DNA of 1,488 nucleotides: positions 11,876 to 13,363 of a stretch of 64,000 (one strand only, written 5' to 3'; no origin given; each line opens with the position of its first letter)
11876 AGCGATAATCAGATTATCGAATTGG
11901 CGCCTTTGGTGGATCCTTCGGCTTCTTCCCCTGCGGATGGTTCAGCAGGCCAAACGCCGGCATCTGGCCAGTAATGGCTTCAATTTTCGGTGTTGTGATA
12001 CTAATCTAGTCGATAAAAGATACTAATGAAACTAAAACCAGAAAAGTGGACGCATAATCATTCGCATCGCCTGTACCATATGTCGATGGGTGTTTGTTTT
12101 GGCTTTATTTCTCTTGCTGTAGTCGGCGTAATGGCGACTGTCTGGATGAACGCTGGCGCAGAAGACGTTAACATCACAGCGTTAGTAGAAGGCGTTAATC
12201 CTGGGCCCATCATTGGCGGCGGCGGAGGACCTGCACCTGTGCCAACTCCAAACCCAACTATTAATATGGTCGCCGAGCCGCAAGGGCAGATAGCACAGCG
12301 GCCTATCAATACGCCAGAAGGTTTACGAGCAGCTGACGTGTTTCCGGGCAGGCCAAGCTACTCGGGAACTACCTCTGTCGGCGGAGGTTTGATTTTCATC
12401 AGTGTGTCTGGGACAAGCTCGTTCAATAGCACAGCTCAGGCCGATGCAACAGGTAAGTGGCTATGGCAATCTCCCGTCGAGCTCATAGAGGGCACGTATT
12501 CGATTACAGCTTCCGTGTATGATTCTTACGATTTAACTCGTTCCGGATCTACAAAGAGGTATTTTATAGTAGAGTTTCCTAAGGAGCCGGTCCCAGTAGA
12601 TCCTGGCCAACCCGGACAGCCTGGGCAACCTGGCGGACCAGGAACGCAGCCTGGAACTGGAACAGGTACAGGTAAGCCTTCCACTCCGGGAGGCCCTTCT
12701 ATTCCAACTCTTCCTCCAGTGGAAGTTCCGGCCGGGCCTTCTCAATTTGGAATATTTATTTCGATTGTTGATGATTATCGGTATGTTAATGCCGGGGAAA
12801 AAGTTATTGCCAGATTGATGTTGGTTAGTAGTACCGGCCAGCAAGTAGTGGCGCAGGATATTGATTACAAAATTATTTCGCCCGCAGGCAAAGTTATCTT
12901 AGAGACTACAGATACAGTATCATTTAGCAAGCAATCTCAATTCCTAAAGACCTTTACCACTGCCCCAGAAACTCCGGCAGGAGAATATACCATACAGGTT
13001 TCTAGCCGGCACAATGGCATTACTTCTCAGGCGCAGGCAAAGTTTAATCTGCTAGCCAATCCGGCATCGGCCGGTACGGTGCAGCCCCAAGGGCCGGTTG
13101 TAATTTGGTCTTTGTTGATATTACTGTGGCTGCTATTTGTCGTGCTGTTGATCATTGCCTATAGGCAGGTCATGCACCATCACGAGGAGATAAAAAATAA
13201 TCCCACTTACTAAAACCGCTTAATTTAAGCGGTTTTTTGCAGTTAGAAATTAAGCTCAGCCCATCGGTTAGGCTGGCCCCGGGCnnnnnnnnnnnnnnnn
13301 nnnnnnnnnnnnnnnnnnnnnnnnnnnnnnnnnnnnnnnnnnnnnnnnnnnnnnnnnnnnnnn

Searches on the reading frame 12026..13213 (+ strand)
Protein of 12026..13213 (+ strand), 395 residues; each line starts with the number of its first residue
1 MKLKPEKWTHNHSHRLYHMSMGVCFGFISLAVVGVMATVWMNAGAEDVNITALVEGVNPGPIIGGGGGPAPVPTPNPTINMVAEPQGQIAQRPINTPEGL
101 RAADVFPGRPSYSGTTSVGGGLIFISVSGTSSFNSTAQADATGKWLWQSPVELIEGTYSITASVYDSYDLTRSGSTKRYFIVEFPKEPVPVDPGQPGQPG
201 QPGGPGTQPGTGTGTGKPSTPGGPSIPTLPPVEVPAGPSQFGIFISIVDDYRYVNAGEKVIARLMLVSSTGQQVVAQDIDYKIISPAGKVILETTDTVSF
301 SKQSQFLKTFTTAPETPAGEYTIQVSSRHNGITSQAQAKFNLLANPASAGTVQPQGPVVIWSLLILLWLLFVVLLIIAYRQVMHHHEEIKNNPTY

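Call 46: search_protein_families(library=pfam, proteins=[window:12026-13213:+], max_evalue=0.00001)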
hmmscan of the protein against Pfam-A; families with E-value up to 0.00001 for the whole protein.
window:12026-13213:+ (395 aa): 2 families
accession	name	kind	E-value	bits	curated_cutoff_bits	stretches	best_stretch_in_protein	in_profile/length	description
PF01835.25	MG2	-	1.7e-06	28.7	32.8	0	255-335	12-89/96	MG2 domain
PF19077.6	Big_13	-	7.4e-06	26.8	27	0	124-167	44-86/102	Bacterial Ig-like domain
